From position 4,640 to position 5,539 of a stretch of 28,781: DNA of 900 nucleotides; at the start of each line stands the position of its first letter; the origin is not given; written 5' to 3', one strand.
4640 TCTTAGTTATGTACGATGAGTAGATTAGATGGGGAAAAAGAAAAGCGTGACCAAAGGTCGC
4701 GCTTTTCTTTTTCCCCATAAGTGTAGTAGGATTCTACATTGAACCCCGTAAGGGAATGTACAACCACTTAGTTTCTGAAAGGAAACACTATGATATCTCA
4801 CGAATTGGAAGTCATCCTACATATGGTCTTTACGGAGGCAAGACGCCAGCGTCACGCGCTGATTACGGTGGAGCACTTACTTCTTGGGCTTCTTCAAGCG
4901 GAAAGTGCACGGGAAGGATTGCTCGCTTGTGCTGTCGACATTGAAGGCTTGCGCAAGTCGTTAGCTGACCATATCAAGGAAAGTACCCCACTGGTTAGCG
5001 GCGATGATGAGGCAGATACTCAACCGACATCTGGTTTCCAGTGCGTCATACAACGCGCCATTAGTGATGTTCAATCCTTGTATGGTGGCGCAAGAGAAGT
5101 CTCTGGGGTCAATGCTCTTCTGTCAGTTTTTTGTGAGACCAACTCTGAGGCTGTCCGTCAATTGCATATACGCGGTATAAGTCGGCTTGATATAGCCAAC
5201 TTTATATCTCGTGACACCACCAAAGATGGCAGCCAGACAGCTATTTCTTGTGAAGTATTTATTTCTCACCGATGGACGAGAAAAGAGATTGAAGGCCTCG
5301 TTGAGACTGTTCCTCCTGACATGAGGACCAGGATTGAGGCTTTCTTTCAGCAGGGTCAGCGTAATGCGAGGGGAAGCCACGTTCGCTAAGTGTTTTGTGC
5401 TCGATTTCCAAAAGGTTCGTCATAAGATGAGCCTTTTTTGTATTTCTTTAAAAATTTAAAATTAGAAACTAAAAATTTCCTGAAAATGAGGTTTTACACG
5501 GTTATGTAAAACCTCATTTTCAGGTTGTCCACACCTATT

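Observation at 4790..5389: Stand-alone proteobacterial-type ClpA N-domain that has lost ClpS-contact residues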

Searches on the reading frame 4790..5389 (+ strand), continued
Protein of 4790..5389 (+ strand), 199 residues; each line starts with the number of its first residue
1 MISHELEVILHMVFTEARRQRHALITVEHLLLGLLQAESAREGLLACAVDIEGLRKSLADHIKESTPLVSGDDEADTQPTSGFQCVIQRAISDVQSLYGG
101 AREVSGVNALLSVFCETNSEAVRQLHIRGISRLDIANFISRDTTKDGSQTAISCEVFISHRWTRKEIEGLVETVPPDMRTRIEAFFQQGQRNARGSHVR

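Call 33: find_encoding_contigs(protein=P0174, flank=8000, max_places=2)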
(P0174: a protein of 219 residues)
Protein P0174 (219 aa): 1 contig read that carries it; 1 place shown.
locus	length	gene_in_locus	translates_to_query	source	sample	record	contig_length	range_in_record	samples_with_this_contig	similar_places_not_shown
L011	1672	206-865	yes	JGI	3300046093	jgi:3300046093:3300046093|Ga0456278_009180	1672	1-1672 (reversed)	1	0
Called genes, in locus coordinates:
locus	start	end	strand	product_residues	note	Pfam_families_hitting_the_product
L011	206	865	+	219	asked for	PF02861:Clp_N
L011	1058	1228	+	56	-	PF00584:SecE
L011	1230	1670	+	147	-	?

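Call 35: find_encoding_contigs(protein=P0122, flank=10000, max_places=3)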
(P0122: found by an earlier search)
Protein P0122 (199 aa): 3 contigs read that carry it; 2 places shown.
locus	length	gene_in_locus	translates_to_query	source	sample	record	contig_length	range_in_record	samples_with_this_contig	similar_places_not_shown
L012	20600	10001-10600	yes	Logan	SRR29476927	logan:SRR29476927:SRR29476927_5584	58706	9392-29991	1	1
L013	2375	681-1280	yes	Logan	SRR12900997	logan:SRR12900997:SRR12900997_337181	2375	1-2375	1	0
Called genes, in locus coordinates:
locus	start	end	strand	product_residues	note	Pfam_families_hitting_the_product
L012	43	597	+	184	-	PF01765:RRF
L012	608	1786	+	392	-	PF02163:Peptidase_M50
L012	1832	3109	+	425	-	PF00587:tRNA-synt_2b, PF03129:HGTP_anticodon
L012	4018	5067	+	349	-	PF06723:MreB_Mbl, PF00022:Actin (weak), PF00012:HSP70, PF14450:FtsA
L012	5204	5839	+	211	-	PF04085:MreC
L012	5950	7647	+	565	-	PF03717:PBP_dimer, PF00905:Transpeptidase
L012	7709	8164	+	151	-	PF03449:GreA_GreB_N, PF01272:GreA_GreB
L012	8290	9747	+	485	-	PF01336:tRNA_anti-codon, PF00152:tRNA-synt_2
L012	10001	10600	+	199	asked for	PF02861:Clp_N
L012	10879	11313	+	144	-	PF02381:MraZ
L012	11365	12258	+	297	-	PF01795:Methyltransf_5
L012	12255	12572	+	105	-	-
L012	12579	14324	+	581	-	PF03717:PBP_dimer, PF00905:Transpeptidase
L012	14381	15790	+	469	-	PF00875:DNA_photolyase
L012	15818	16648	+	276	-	PF01209:Ubie_methyltran, PF13489:Methyltransf_23, PF13847:Methyltransf_31, PF08241:Methyltransf_11, PF08242:Methyltransf_12, PF13649:Methyltransf_25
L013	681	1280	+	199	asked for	PF02861:Clp_N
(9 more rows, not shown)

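Call 40: find_homologous_proteins(query=A2, max_evalue=1e-20)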
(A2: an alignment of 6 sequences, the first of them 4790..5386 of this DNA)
Query A2 (6 sequences) (199 aa, profile of the alignment): 3832 proteins with E <= 1e-20 among 8000 candidates; the best 120 are listed.
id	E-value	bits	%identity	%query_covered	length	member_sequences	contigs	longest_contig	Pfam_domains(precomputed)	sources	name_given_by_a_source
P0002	1.8e-107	375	56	78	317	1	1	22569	PF02861.26,PF23569.2,PF13191.13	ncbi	ncbi:MAG: Clp protease N-terminal domain-containing protein, partial [Burkholderiaceae bacterium]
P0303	2.4e-105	368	44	73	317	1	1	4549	PF02861.26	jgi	jgi:ATP-dependent Clp protease ATP-binding subunit ClpA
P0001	3.5e-97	341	98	100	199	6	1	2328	PF02861.26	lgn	-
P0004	2.4e-93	329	61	73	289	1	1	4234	PF02861.26,PF13191.13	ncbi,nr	ncbi:MAG: Clp protease N-terminal domain-containing protein, partial [Rubrivivax sp.]|nr:Clp proteas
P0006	1.9e-92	326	58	73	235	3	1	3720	PF02861.26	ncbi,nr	ncbi:MAG: Clp protease N-terminal domain-containing protein, partial [Variovorax sp.]|nr:Clp proteas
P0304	1.9e-92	326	50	71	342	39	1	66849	PF02861.26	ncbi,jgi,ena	-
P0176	1.7e-90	320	47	94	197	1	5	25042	PF02861.26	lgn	-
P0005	1.1e-88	314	48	100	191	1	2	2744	PF02861.26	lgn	-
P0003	2.5e-88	313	59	73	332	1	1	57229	PF02861.26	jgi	jgi:ATP-dependent Clp protease ATP-binding subunit ClpA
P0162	1.3e-87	310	50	68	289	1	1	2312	PF02861.26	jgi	jgi:ATP-dependent Clp protease ATP-binding subunit ClpA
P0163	2.5e-84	299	43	74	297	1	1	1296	PF02861.26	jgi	-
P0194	1.5e-83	297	41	94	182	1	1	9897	PF02861.26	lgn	-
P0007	4.7e-79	282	54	72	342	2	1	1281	PF02861.26,PF02617.23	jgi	jgi:ATP-dependent Clp protease adapter protein ClpS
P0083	2.7e-78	280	57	75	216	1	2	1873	PF02861.26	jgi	jgi:ATP-dependent Clp protease ATP-binding subunit ClpA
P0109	3.9e-78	279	59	73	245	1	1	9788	PF02861.26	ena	-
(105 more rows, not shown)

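Call 70: predict_structure(alignment_id=A4)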
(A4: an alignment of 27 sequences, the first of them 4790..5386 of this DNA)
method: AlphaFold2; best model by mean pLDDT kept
length: 199 residues; sequences in the alignment: 27
mean_pLDDT: 83.2   pTM: 0.69
mean pLDDT of the five models: 83.2, 82.5, 81.8, 79.3, 75.8
residues with pLDDT >= 90: 109; 70-90: 56; 50-70: 12; < 50: 22
segments of 3 or more residues with pLDDT < 50: 145-161, 195-199
pLDDT, mean of each block of 10 residues (from residue 1): 91 95 97 96 90 97 95 89 96 85 92 95 95 87 48 40 69 82 76 48
secondary structure, 60 per line:
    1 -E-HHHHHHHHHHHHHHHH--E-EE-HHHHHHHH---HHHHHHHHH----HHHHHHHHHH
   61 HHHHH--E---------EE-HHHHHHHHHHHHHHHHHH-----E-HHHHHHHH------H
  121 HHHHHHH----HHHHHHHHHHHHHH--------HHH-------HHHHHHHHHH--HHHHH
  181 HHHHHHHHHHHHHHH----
elements in order: H4-19 H27-34 H38-46 H51-65 H81-98 H106-113 H120-127 H132-145 H164-173 H176-195

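Call 75: fold_search(model_id=the predicted structure, library=pdb)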
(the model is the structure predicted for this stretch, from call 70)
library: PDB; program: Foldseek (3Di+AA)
matches with E <= 10: 189; with E <= 0.001: 72
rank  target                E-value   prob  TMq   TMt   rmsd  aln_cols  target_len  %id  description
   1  1k6k                  3.4e-13  1.00  0.67  0.93   1.5       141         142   48  Crystal Structure of ClpA, an AAA+ Chaperone-like Regulator of ClpAP protease implication to the functional difference o (released 2002-09-27)
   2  1r6o_B                3.8e-13  1.00  0.67  0.94   1.3       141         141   49  ATP-dependent Clp protease ATP-binding subunit clpA/ATP-dependent Clp protease adaptor protein clpS (released 2005-02-15)
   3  1r6b                  5.6e-13  1.00  0.66  0.19  13.3       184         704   41  High resolution crystal structure of ClpA (released 2004-08-24)
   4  1mg9_B                1.5e-12  1.00  0.67  0.93   2.6       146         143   48  The structural basis of ClpS-mediated switch in ClpA substrate recognition (released 2002-11-27)
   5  1ksf                  4.5e-12  1.00  0.66  0.19  13.3       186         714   40  Crystal Structure of ClpA, an HSP100 chaperone and regulator of ClpAP protease: Structural basis of differences in Funct (released 2002-09-27)
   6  1lzw_B                1.3e-11  1.00  0.67  0.91   1.3       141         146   49  Structural basis of ClpS-mediated switch in ClpA substrate recognition (released 2002-11-27)
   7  9a66_A                8.4e-07  1.00  0.61  0.16   4.8       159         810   22  Integrative model of CLPC-CLPP by crosslinking MS and deep learning (released 2024-09-18)
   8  1khy_D                2.1e-06  1.00  0.63  0.87   2.0       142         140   20  The Crystal Structure of ClpB N Terminal Domain, Implication to the Peptide Binding Function of ClpB (released 2002-12-04)
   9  7aa4_A                2.3e-06  1.00  0.61  0.77   2.6       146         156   18  Structure of ClpC1-NTD bound to a CymA analogue (released 2021-08-11)
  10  2k77_MODEL_1_A        6.8e-06  1.00  0.57  0.76   3.5       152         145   24  NMR solution structure of the Bacillus subtilis ClpC N-domain (released 2009-04-28)
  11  6pbs_B                1.1e-05  1.00  0.62  0.82   2.6       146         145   18  Structure of ClpC1-NTD in complex with Ecumicin (released 2020-05-13)
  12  6ucr                  1.2e-05  1.00  0.62  0.78   2.5       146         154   19  Structure of ClpC1-NTD L92S L96P (released 2020-05-13)
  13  3wdd_A                1.7e-05  1.00  0.58  0.76   3.1       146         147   18  Mutant N-terminal domain of Mycobacterium tuberculosis ClpC1, F2Y, bound to Cyclomarin A (released 2013-09-18)
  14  6pbs_G                2.2e-05  1.00  0.57  0.75   3.0       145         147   20  Structure of ClpC1-NTD in complex with Ecumicin (released 2020-05-13)
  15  5hbn                  2.3e-05  1.00  0.59  0.78   3.4       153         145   21  ClpC N-terminal domain with bound phospho-arginine (released 2016-10-12)
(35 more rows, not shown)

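Call 76: search_protein_families(library=pfam, proteins=[P0241, P0209, P0202, P0278, P0174, P0274, P0176, P0005], max_evalue=10)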
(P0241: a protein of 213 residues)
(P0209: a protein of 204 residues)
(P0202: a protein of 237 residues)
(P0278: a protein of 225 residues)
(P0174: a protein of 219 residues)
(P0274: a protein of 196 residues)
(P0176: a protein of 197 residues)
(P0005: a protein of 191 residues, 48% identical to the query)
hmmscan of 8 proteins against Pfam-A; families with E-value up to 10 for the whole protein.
P0241 (213 aa): 2 families
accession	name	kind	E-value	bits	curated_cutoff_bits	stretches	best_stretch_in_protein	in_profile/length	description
PF02861.25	Clp_N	-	4.3e-10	40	20.7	2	17-62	5-52/53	Clp amino terminal domain, pathogenicity island component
PF14426.11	Imm2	-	0.038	14.5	35.7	1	139-156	26-43/60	Immunity protein Imm2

P0209 (204 aa): 2 families
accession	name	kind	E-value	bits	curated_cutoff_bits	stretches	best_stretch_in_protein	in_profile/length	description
PF02861.25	Clp_N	-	1.4e-13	51.3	20.7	1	14-62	2-52/53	Clp amino terminal domain, pathogenicity island component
PF04340.18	DUF484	-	0.069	13.3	24.2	1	4-74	57-127/219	Protein of unknown function, DUF484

P0202 (237 aa): 1 family
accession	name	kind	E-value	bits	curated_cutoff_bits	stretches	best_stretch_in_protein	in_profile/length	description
PF02861.25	Clp_N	-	6.2e-07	29.9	20.7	1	13-45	1-35/53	Clp amino terminal domain, pathogenicity island component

P0278 (225 aa): 1 family
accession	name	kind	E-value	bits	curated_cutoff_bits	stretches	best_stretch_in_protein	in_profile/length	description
PF02861.25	Clp_N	-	1.6e-12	47.8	20.7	1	13-59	1-49/53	Clp amino terminal domain, pathogenicity island component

P0174 (219 aa): 2 families
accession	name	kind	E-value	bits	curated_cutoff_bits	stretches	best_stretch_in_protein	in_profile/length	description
PF02861.25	Clp_N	-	1.2e-11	45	20.7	1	16-62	4-52/53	Clp amino terminal domain, pathogenicity island component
PF25634.1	PFV_capsid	-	0.22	12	27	1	73-158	12-98/129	Pyrobaculum filamentous virus capsid protein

P0274 (196 aa): 2 families
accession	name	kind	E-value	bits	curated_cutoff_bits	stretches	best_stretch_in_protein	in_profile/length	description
PF02861.25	Clp_N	-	1.2e-08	35.4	20.7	2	18-47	6-37/53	Clp amino terminal domain, pathogenicity island component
PF12959.12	DUF3848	-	0.05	14.1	30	1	139-191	8-60/95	Protein of unknown function (DUF3848)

P0176 (197 aa): 2 families
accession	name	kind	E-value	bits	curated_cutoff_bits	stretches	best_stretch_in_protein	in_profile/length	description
PF02861.25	Clp_N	-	7.6e-13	48.9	20.7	2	13-59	1-49/53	Clp amino terminal domain, pathogenicity island component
PF04221.18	RelB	-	0.094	13.1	22.4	1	120-165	15-61/82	RelB antitoxin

P0005 (191 aa): 2 families
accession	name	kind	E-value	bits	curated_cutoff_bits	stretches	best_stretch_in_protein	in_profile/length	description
PF02861.25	Clp_N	-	1.2e-15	57.8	20.7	2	17-62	5-52/53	Clp amino terminal domain, pathogenicity island component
PF19599.4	DUF6104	-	0.074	13.7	27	1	145-177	15-46/58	Family of unknown function (DUF6104)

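Call 77: search_protein_families(library=padloc, proteins=[window:4790-5386:+, P0005, P0176, P0241, P0174], max_evalue=1)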
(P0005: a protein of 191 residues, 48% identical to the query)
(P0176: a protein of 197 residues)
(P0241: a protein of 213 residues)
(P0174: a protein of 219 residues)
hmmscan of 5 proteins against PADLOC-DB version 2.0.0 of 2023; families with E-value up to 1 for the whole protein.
window:4790-5386:+ (199 aa): 0 families

P0005 (191 aa): 0 families

P0176 (197 aa): 0 families

P0241 (213 aa): 2 families
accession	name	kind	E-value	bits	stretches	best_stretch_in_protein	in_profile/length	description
PDLC00420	ThsB1|ThsB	-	1.2e-06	25.9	1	169-209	3-43/319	TIR-like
PDLC00430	ThsB1|ThsB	-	0.0042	14.7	1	113-190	17-87/269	TIR-like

P0174 (219 aa): 1 family
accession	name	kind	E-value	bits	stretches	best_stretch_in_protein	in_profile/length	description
PDLC03599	REase_MTase_IIG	-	0.011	11.6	1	78-181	845-946/959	Type IIG restriction enzyme-methyltransferase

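Call 78: search_protein_families(library=phrogs, proteins=[window:4790-5386:+, P0005, P0176, P0241], max_evalue=1)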
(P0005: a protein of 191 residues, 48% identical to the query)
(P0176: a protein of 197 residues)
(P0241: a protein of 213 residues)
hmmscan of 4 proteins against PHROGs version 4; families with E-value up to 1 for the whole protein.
window:4790-5386:+ (199 aa): 3 families
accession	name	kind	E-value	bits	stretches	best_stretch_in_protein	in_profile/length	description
phrog_4871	-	other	2.6e-09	37.1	1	3-149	9-152/764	ATP-dependent protease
phrog_35667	-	unknown function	0.029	14.9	1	14-56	27-71/235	-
phrog_6797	-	unknown function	0.051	14.8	1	59-125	13-79/107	-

P0005 (191 aa): 3 families
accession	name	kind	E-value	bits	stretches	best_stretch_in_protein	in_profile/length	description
phrog_4871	-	other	4e-17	62.9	1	3-189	9-190/764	ATP-dependent protease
phrog_35667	-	unknown function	0.0095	16.5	1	12-58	25-73/235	-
phrog_15516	-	other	0.19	12.1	0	103-151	126-174/214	methyltransferase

P0176 (197 aa): 3 families
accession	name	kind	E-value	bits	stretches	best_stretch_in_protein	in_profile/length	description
phrog_4871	-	other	1.6e-13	51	1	3-180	9-182/764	ATP-dependent protease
phrog_35667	-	unknown function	0.013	16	1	12-129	25-138/235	-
phrog_2737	-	unknown function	0.14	13.1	1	119-182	17-79/86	-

P0241 (213 aa): 1 family
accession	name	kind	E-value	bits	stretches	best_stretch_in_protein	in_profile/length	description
phrog_4871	-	other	1.3e-12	48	1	2-146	8-150/764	ATP-dependent protease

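Call 87: find_related_loci(query=A5, collection=viral_contigs, flank=4000)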
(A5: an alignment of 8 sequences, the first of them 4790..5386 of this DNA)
Query A5 (199 aa) in viral_contigs; peptide patterns used: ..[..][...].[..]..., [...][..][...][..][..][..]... (x = any residue, [..] = any of these).
62 stretches matched a pattern; 6 encode a relative of the query (tblastn E <= 1e-3); 6 distinct loci.
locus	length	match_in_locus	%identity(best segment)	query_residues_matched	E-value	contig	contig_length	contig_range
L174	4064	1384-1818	50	1-146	3e-39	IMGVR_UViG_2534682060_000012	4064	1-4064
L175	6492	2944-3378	50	1-146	3e-39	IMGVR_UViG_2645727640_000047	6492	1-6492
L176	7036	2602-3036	50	1-146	4e-39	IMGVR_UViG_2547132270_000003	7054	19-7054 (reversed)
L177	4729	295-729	50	1-146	4e-39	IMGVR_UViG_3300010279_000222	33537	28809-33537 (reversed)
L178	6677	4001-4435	49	1-146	1e-38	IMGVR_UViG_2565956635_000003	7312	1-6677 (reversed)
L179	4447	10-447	39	2-148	2e-23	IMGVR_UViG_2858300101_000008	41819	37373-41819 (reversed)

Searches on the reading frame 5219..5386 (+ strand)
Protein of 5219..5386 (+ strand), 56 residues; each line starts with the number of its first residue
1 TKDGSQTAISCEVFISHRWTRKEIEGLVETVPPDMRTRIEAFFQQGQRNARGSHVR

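Call 69: find_homologous_proteins(query=A7, max_evalue=10)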
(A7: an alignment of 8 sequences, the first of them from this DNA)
Query A7 (8 sequences): 41 candidates shared short words with the query, none scored E <= 10.

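Call 76: search_protein_families(library=pfam, proteins=[window:5219-5386:+], max_evalue=10)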
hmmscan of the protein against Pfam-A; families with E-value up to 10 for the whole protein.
seq(56 aa): 0 families
